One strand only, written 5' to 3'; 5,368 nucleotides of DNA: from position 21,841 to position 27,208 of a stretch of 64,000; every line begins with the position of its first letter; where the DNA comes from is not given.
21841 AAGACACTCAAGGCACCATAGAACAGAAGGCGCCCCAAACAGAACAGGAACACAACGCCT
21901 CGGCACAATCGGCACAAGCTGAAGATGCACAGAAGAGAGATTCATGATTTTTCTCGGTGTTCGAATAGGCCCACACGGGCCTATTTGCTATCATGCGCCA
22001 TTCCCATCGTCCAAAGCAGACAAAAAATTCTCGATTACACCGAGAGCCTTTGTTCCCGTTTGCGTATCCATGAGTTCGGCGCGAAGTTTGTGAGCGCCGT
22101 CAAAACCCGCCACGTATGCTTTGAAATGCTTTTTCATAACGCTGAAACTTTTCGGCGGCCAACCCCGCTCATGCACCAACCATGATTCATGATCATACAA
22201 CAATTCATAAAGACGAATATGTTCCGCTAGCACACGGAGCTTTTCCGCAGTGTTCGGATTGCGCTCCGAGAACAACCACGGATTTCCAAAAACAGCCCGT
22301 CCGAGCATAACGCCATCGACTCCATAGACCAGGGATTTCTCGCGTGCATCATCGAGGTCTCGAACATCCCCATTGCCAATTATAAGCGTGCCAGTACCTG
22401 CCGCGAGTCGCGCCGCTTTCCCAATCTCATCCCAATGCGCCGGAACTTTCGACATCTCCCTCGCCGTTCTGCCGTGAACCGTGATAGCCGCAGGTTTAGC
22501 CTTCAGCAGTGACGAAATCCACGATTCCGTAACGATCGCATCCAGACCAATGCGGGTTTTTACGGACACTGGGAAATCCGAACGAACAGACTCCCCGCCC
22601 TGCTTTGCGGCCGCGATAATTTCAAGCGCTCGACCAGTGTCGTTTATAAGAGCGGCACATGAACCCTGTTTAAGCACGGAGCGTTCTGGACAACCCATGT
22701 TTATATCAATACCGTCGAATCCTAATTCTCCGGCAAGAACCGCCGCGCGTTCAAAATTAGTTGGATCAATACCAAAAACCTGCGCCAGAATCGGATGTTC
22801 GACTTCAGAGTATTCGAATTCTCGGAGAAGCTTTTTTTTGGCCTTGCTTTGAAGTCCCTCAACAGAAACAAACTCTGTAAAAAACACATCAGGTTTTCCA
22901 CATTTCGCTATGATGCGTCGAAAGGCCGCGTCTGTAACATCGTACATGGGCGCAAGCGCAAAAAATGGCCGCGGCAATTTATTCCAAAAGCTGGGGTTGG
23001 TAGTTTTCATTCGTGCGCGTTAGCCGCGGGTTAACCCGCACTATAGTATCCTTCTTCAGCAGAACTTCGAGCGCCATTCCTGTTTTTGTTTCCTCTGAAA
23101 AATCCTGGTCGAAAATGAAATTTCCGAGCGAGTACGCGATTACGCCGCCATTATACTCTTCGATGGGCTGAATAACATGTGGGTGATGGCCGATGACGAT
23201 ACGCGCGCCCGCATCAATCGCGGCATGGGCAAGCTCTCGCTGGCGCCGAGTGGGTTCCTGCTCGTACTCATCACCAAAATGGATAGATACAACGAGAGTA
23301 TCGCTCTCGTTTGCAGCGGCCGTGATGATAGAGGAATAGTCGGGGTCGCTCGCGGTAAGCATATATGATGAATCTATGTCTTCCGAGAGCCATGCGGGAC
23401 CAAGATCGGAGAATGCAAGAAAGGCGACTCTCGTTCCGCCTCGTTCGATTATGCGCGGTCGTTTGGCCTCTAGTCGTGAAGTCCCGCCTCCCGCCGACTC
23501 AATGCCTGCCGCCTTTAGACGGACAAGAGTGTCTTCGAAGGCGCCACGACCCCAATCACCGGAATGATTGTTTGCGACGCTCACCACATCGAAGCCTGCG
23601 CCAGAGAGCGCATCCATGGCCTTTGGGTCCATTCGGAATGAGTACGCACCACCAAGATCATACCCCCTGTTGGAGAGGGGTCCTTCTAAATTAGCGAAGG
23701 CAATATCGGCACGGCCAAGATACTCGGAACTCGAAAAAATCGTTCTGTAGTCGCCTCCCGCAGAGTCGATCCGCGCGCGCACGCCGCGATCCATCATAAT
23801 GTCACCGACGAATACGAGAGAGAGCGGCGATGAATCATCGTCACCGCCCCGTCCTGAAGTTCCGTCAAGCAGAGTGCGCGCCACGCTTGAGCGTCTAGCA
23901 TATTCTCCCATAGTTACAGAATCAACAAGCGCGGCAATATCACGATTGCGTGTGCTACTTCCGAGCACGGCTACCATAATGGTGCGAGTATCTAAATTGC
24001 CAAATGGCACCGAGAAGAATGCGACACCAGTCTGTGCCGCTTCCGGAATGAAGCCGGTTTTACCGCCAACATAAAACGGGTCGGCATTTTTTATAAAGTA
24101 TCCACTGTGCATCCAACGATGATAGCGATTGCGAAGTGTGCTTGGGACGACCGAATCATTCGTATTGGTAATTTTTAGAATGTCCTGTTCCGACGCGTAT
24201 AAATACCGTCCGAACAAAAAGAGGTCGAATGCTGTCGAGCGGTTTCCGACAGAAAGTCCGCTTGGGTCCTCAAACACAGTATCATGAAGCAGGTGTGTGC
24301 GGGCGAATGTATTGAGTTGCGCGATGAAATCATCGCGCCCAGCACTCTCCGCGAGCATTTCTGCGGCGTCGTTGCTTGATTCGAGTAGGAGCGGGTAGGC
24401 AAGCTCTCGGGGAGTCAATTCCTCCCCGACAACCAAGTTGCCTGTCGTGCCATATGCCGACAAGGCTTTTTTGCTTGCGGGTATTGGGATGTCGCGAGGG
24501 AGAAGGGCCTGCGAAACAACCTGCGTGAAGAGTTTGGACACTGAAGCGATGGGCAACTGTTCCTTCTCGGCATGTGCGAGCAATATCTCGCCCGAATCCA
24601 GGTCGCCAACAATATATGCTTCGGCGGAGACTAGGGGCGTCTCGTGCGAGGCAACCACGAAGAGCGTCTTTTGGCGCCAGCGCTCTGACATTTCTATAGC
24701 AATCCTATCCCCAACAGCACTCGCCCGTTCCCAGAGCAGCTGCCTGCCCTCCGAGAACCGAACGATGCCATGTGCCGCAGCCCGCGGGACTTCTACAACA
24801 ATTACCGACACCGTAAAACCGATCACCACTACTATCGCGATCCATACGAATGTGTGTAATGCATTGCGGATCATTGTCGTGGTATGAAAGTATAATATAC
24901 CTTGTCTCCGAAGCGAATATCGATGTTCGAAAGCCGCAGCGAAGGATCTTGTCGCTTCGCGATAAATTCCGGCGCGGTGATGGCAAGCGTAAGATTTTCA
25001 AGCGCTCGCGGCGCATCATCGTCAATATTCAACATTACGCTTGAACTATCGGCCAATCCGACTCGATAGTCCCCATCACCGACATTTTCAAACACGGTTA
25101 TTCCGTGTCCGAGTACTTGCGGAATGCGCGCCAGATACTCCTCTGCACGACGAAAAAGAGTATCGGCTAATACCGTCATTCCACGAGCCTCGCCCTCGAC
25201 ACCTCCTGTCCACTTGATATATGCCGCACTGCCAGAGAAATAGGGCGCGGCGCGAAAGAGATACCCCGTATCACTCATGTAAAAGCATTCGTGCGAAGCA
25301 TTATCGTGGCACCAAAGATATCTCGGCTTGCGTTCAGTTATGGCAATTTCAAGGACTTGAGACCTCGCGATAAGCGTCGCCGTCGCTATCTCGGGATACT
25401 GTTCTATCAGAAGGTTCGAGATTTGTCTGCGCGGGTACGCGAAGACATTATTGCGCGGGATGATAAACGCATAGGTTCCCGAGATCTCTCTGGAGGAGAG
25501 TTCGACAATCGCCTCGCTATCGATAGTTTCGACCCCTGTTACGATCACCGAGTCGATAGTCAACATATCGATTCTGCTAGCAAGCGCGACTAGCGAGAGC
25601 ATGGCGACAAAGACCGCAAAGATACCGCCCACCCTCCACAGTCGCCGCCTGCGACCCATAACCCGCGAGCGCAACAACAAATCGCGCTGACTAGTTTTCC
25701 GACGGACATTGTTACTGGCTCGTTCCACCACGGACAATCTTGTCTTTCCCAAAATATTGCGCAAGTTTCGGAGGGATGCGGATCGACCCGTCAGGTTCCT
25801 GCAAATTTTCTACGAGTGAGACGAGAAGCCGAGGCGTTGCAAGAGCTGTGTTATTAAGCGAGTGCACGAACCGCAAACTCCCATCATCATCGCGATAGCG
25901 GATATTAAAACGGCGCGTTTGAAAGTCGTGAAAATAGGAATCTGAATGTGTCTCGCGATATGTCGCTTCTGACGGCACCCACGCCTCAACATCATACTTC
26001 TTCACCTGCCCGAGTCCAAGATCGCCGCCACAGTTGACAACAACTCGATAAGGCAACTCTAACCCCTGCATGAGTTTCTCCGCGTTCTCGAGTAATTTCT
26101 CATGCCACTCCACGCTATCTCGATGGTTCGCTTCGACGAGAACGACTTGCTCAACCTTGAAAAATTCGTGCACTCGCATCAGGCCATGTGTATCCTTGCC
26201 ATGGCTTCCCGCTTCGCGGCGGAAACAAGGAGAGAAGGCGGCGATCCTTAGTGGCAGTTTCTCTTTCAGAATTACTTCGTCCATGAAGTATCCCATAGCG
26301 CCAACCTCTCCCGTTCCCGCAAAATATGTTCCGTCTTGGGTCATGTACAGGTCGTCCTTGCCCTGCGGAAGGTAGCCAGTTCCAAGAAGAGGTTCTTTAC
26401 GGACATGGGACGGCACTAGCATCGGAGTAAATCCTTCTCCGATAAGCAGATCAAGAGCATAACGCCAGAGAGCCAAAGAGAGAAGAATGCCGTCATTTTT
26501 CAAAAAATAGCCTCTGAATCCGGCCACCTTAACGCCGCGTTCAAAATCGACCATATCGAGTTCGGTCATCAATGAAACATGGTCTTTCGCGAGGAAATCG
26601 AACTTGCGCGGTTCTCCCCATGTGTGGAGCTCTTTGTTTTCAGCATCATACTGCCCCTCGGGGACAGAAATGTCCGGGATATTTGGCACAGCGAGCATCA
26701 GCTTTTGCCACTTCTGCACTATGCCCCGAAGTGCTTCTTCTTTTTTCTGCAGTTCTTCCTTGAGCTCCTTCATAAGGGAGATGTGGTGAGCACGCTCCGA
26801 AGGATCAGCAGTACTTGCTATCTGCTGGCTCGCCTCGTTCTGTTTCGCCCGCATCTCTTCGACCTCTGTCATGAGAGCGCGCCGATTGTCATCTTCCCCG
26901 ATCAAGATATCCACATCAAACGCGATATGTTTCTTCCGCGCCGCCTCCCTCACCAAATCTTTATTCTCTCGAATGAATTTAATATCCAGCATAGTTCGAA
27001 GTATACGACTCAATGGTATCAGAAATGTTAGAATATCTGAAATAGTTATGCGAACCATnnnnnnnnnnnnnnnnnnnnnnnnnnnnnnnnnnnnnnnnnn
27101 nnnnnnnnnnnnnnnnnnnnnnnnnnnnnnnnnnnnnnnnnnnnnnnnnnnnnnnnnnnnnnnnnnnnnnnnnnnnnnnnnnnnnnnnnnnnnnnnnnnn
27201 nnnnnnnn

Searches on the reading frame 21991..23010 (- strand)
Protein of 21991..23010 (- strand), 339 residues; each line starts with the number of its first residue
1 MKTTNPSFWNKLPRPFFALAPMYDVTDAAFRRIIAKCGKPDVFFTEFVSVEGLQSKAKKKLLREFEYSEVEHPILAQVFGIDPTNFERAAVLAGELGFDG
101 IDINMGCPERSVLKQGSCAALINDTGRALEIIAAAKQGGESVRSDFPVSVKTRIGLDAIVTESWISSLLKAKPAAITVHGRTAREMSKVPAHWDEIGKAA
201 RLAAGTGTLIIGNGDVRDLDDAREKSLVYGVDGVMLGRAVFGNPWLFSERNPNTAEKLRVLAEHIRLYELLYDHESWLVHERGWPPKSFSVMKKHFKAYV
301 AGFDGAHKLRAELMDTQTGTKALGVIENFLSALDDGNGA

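Call 7: search_protein_families(library=pfam, proteins=[window:21991-23010:-], max_evalue=0.001)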
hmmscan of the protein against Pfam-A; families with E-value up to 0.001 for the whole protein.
window:21991-23010:- (339 aa): 1 family
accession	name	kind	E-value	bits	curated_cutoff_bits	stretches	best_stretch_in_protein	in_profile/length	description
PF01207.24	Dus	-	7.8e-52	176.8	20.4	1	19-327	2-303/311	Dihydrouridine synthase (Dus)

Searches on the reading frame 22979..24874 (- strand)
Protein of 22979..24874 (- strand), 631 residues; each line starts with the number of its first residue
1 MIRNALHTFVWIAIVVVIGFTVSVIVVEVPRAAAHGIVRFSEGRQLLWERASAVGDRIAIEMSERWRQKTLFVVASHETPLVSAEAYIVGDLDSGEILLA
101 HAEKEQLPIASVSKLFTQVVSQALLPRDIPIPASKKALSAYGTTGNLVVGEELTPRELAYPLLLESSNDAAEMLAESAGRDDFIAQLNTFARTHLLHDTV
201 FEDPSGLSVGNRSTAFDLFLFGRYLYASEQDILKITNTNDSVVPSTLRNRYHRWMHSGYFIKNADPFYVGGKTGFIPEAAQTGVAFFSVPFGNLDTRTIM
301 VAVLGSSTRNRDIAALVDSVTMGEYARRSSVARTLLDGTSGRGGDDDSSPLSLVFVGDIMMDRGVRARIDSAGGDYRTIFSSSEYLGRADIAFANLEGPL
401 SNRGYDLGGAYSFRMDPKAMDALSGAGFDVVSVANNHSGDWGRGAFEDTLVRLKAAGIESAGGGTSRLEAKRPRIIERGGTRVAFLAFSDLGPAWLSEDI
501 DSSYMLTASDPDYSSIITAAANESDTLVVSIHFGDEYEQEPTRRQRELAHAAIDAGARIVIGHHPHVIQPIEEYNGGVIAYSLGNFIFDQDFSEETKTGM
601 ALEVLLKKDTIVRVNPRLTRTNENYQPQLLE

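Call 7: search_protein_families(library=pfam, proteins=[window:22979-24874:-], max_evalue=0.001)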
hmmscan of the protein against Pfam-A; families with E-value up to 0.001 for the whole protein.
window:22979-24874:- (631 aa): 3 families
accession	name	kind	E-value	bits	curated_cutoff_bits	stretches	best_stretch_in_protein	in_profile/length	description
PF09587.15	PGA_cap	-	6.5e-74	249.1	27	1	353-590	2-255/255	Bacterial capsule synthesis protein PGA_cap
PF00768.25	Peptidase_S11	-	2.6e-25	89.7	27.6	1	77-284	5-220/239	D-alanyl-D-alanine carboxypeptidase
PF13354.11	Beta-lactamase2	-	1.7e-05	24.7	22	1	89-279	4-193/214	Beta-lactamase enzyme family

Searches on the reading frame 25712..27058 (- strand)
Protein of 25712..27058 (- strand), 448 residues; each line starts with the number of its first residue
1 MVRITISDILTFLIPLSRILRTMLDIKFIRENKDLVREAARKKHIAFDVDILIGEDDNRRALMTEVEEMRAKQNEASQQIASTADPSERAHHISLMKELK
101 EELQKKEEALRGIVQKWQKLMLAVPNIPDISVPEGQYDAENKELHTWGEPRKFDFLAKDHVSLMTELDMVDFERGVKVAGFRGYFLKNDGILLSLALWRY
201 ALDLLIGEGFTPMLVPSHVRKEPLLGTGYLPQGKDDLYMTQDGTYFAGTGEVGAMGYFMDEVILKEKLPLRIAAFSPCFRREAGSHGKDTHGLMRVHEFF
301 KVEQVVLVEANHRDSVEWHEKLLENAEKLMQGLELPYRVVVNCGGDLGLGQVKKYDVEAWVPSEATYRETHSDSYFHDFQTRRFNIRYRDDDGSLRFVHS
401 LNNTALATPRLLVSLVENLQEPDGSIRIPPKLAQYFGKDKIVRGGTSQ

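Call 7: search_protein_families(library=pfam, proteins=[window:25712-27058:-], max_evalue=0.001)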
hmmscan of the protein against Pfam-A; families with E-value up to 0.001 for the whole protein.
window:25712-27058:- (448 aa): 2 families
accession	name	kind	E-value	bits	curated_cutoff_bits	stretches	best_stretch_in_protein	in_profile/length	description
PF00587.30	tRNA-synt_2b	-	1.1e-29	104.2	29.3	1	245-418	12-178/179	tRNA synthetase class II core domain (G, H, P, S and T)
PF02403.27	Seryl_tRNA_N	-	5e-24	85.1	28.2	1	23-128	1-108/108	Seryl-tRNA synthetase N-terminal domain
